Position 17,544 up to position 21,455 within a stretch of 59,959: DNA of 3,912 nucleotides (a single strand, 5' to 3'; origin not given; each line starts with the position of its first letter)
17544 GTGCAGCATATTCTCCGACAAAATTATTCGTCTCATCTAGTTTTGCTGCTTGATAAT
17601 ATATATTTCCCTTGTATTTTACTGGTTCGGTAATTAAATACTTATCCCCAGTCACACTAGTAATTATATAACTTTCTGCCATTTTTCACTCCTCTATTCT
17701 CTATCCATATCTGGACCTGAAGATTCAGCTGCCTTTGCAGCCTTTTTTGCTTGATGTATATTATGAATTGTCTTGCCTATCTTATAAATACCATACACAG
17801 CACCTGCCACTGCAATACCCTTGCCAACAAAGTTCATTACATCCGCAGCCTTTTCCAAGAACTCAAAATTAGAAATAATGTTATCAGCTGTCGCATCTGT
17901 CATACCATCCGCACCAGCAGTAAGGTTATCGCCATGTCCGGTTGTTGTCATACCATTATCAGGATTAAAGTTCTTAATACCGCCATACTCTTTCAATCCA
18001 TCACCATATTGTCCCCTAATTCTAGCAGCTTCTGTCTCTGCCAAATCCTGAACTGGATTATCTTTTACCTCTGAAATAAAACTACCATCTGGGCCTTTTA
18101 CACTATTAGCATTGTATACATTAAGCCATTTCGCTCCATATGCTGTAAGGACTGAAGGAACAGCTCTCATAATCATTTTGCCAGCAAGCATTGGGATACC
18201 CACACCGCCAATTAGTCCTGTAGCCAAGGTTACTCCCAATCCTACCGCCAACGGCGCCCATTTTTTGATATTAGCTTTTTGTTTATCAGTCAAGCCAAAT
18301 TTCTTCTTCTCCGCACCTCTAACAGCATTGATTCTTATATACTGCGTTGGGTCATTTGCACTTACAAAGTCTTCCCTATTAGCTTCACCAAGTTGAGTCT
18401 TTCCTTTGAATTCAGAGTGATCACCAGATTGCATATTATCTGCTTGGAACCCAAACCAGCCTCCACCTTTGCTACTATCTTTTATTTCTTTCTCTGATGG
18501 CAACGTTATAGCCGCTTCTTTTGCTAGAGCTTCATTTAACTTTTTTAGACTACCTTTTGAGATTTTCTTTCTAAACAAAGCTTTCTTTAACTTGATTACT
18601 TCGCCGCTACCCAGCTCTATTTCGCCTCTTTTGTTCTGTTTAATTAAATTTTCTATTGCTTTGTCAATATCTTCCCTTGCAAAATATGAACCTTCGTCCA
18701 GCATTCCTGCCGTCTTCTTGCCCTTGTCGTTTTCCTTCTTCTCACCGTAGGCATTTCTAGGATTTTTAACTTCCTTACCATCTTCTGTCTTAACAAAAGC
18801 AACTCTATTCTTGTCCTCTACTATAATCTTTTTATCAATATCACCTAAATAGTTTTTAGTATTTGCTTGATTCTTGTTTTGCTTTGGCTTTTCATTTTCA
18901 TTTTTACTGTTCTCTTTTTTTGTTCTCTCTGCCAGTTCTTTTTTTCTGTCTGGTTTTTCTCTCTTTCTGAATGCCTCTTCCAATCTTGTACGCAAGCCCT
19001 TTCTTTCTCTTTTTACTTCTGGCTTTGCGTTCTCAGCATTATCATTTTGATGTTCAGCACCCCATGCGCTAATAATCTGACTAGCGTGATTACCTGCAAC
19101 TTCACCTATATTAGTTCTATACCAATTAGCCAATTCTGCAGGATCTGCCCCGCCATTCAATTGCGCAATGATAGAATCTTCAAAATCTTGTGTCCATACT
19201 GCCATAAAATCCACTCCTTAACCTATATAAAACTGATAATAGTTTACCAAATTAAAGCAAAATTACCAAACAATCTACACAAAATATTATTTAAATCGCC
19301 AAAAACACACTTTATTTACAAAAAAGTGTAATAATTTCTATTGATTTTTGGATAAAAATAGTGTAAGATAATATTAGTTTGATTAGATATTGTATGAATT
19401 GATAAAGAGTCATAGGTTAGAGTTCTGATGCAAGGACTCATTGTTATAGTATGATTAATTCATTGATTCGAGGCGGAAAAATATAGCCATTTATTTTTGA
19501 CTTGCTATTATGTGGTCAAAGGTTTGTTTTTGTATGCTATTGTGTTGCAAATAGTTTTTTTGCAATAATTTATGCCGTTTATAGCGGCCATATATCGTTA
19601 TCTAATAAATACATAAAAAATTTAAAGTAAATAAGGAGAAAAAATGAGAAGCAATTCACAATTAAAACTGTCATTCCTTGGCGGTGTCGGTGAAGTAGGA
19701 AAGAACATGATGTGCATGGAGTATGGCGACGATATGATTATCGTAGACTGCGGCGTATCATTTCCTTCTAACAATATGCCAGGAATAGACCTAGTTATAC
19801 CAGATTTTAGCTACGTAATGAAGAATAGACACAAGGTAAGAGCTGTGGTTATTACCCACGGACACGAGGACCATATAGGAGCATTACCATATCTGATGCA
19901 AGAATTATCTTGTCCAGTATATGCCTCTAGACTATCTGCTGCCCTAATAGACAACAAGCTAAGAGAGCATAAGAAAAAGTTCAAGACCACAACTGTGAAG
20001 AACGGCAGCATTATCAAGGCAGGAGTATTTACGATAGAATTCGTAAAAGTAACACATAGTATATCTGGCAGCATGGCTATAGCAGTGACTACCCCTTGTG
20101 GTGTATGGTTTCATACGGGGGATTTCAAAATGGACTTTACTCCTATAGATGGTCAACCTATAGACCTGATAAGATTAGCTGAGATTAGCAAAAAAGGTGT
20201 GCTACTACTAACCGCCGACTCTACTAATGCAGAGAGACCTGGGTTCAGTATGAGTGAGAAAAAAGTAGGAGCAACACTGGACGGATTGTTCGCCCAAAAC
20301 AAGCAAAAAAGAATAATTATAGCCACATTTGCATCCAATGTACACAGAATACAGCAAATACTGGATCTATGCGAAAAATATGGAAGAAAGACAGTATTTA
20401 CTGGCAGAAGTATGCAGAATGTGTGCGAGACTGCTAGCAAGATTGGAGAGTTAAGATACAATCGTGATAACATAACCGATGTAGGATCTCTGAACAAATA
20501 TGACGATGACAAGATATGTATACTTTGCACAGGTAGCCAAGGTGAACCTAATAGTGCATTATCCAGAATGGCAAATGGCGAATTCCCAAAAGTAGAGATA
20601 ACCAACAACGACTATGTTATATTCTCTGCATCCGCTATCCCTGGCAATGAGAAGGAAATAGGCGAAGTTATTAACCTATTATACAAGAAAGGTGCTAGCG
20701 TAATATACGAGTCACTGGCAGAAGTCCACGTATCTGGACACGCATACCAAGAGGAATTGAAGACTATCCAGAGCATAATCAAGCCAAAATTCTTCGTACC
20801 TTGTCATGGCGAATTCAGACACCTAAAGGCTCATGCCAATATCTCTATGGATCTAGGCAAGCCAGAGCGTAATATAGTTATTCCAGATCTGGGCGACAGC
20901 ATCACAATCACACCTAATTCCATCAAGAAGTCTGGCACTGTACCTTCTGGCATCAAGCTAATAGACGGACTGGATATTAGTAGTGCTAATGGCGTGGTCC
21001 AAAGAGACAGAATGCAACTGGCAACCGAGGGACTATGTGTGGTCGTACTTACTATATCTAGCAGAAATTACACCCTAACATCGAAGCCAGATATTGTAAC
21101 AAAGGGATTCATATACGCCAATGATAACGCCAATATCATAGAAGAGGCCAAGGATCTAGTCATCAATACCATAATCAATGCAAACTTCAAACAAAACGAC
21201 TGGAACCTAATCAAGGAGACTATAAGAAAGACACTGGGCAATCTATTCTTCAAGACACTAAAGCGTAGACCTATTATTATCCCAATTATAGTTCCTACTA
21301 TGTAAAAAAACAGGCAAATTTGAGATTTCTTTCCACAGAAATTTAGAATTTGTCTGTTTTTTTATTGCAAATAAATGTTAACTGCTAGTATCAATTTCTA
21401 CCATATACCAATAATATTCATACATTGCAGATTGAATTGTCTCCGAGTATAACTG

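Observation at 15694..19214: A duplicated two-gene module: a Gly/Ala-zipper membrane protein followed by a double-DUF1292-like acidic protein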

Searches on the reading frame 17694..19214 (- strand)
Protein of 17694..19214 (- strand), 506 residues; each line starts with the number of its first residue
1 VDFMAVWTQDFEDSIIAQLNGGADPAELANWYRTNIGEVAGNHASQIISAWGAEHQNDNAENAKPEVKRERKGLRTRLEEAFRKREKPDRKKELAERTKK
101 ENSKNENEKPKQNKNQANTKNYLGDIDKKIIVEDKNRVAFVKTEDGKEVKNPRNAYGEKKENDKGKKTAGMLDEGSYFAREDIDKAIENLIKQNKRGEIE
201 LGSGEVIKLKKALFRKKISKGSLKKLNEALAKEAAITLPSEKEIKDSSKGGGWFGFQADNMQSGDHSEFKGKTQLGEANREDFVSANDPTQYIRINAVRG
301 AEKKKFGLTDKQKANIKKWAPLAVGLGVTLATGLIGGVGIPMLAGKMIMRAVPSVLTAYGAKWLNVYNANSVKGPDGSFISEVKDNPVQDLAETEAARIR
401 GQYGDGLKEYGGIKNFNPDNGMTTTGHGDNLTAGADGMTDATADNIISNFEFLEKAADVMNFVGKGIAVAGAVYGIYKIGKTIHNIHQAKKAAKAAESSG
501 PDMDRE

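Call 3: search_protein_families(library=pfam, proteins=[window:17694-19214:-], max_evalue=1)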
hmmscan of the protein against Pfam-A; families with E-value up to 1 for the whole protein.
window:17694-19214:- (506 aa): 1 family
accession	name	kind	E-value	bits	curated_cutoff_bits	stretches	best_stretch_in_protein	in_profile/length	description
PF00901.23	Orbi_VP5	-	0.18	10.8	27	1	450-486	219-259/506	Orbivirus outer capsid protein VP5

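Call 4: search_protein_families(library=ncbifam, proteins=[window:17694-19214:-], max_evalue=1)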
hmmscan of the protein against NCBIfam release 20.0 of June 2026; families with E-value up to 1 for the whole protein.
window:17694-19214:- (506 aa): 0 families

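Call 10: find_homologous_proteins(query=window:17694-19214:-)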
Query window:17694-19214:- (506 aa): 1 proteins with E <= 0.001 among 8000 candidates.
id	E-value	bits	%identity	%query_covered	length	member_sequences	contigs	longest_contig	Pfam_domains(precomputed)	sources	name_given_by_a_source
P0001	0.0e+0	1106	100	99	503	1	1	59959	-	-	-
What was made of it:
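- Tried and rejected: The 506-aa protein found only itself (call 10).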

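Call 36: search_solved_structures(query=window:17694-19214:-, max_evalue=10)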
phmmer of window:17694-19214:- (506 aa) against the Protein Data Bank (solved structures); distinct sequences matched with E-value up to 10: 1.
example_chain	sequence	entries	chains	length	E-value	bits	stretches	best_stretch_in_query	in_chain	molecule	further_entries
9gy1_A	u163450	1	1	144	0.48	12.5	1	346-438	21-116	Peptidase, M23 family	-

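Call 70: search_protein_families(library=padloc, proteins=[window:17694-19205:-], max_evalue=1)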
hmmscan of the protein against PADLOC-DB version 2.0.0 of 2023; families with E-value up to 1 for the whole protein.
window:17694-19205:- (503 aa): 0 families

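Call 71: search_protein_families(library=phrogs, proteins=[window:17694-19205:-], max_evalue=1)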
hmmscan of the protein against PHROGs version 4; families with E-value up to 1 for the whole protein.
window:17694-19205:- (503 aa): 1 family
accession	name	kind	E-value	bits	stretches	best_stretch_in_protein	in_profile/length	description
phrog_901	-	unknown function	0.4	12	0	83-141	49-107/119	-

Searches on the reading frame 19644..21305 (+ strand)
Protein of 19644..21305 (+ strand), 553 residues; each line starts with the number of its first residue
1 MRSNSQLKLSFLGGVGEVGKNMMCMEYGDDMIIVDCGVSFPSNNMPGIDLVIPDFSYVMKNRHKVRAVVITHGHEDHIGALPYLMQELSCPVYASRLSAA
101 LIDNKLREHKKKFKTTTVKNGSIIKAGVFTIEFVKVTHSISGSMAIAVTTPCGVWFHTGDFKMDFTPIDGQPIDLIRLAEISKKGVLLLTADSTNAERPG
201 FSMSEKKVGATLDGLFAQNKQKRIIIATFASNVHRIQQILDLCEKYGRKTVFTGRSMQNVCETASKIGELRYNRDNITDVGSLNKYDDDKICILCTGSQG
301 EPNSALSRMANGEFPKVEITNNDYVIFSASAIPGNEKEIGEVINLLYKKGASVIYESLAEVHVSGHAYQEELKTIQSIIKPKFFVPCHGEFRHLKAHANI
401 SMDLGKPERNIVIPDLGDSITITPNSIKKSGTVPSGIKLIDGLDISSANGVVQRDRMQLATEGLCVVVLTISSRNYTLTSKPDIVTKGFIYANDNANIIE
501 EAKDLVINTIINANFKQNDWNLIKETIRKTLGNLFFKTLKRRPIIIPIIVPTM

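Call 3: search_protein_families(library=pfam, proteins=[window:19644-21305:+], max_evalue=1)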
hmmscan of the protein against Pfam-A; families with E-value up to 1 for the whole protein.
window:19644-21305:+ (553 aa): 7 families
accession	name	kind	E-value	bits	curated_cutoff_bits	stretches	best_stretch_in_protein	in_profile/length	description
PF22505.1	RNase_J_b_CASP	-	4.3e-48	162.7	27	1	221-346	1-126/126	Ribonuclease J, beta-CASP domain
PF17770.6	RNase_J_C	-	3.7e-24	86.1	23.8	1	454-550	3-100/102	Ribonuclease J C-terminal domain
PF07521.17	RMMBL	-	2.9e-10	40.4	21.6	1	360-399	10-50/63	Zn-dependent metallo-hydrolase RNA specificity domain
PF00753.33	Lactamase_B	-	3e-10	40.8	22.7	1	19-120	5-111/196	Metallo-beta-lactamase superfamily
PF12706.13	Lactamase_B_2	-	1.1e-07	32.1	27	1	33-162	4-136/200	Beta-lactamase superfamily domain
PF16661.11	Lactamase_B_6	-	0.036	13.9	27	1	31-95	8-72/193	Metallo-beta-lactamase superfamily domain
PF07205.16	DUF1413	-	0.095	13.3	25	1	515-541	22-48/69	Domain of unknown function (DUF1413)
